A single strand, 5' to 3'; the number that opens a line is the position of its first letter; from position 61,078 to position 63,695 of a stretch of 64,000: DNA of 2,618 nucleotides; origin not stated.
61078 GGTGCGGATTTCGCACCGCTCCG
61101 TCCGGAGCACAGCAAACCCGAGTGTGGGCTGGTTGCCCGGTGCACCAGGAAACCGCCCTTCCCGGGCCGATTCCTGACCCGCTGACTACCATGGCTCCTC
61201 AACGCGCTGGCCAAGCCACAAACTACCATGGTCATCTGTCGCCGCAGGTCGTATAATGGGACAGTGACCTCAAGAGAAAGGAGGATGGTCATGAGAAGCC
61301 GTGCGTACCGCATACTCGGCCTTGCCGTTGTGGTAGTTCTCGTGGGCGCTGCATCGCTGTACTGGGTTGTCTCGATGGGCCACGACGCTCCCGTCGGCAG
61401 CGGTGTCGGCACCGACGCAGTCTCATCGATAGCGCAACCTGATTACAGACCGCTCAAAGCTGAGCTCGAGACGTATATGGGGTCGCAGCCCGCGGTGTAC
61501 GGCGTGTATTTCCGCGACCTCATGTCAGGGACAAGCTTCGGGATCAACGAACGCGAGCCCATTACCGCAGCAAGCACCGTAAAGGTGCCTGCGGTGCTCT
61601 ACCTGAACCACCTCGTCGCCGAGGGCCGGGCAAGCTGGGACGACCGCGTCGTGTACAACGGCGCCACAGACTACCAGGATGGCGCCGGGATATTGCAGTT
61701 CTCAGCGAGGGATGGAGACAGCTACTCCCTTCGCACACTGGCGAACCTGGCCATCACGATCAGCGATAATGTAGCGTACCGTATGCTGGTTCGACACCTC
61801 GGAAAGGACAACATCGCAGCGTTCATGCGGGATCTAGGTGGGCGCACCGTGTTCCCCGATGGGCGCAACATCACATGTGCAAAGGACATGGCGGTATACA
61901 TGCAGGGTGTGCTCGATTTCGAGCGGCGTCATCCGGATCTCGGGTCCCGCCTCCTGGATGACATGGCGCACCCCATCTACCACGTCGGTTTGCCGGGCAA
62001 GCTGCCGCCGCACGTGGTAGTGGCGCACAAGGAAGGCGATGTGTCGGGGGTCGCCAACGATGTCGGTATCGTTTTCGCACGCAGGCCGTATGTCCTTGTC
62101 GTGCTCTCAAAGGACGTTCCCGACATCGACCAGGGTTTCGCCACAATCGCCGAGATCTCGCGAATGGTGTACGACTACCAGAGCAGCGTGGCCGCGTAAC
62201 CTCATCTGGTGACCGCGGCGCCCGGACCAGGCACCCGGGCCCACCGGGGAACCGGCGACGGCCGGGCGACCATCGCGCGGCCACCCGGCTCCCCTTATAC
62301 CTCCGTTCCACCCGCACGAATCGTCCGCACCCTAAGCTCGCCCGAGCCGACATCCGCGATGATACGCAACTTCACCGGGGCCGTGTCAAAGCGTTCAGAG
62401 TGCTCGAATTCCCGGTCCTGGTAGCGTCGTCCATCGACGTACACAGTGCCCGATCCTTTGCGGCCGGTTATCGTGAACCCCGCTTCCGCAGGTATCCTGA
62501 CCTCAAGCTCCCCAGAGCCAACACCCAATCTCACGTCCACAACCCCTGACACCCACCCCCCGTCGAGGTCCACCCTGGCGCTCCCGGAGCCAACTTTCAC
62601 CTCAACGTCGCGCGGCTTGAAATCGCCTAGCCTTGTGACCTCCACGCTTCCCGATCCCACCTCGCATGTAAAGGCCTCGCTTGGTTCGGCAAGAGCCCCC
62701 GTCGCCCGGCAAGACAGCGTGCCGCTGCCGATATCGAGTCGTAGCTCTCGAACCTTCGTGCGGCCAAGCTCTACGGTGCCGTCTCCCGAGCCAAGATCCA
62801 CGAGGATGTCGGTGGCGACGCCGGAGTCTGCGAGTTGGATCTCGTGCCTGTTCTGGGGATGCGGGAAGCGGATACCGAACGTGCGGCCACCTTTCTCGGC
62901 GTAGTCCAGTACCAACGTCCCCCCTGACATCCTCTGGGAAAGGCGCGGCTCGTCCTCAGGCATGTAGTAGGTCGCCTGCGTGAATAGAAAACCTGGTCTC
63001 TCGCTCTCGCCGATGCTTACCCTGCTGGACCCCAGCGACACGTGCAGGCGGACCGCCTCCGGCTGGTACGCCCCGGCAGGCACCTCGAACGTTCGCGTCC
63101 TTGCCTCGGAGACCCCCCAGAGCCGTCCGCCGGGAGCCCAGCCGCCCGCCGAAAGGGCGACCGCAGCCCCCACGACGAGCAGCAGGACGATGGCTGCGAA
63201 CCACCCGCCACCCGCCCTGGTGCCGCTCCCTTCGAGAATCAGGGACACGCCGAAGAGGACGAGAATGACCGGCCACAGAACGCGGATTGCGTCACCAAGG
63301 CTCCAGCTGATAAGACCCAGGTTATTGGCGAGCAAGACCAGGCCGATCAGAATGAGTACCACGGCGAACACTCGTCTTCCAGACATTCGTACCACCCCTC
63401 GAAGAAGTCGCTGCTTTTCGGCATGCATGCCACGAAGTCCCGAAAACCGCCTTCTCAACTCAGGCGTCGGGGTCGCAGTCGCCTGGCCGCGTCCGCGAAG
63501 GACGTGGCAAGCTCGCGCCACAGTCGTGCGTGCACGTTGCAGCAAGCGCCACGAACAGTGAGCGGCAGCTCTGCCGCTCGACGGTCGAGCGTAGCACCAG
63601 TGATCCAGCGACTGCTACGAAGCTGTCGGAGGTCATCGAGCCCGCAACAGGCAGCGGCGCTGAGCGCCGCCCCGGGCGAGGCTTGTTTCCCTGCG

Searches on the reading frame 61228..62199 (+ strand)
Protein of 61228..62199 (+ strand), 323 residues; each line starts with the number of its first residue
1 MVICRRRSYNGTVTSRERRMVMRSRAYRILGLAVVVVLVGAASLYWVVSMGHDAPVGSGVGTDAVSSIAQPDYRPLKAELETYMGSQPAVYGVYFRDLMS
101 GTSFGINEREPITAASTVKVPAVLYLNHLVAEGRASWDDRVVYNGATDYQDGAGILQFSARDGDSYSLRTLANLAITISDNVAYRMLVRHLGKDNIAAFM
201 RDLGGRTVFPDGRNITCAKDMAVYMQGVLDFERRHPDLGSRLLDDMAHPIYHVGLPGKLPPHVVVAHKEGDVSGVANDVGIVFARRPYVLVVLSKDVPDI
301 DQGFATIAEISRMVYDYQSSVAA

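Call 71: search_protein_families(library=pfam, proteins=[window:61228-62199:+], max_evalue=0.001)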
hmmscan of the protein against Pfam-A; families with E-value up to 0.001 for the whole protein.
window:61228-62199:+ (323 aa): 2 families
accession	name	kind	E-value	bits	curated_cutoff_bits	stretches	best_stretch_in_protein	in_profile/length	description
PF13354.11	Beta-lactamase2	-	1.5e-48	165.5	22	1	92-293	1-213/214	Beta-lactamase enzyme family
PF00144.29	Beta-lactamase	-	1.1e-06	28.5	27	1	92-185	34-113/329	Beta-lactamase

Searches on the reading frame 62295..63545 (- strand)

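Call 71: search_protein_families(library=pfam, proteins=[window:62295-63545:-], max_evalue=0.001)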
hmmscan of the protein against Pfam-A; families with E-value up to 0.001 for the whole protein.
window:62295-63545:- (416 aa): 2 families
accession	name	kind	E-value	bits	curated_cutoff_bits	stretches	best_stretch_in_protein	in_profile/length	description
PF18917.5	LiaI-LiaF-like_TM1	-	7.5e-10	39.2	27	1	59-103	2-42/42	LiaI-LiaF-like transmembrane region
PF22570.1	LiaF-TM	-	2.2e-06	28.8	27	1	59-129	1-68/98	LiaF transmembrane domain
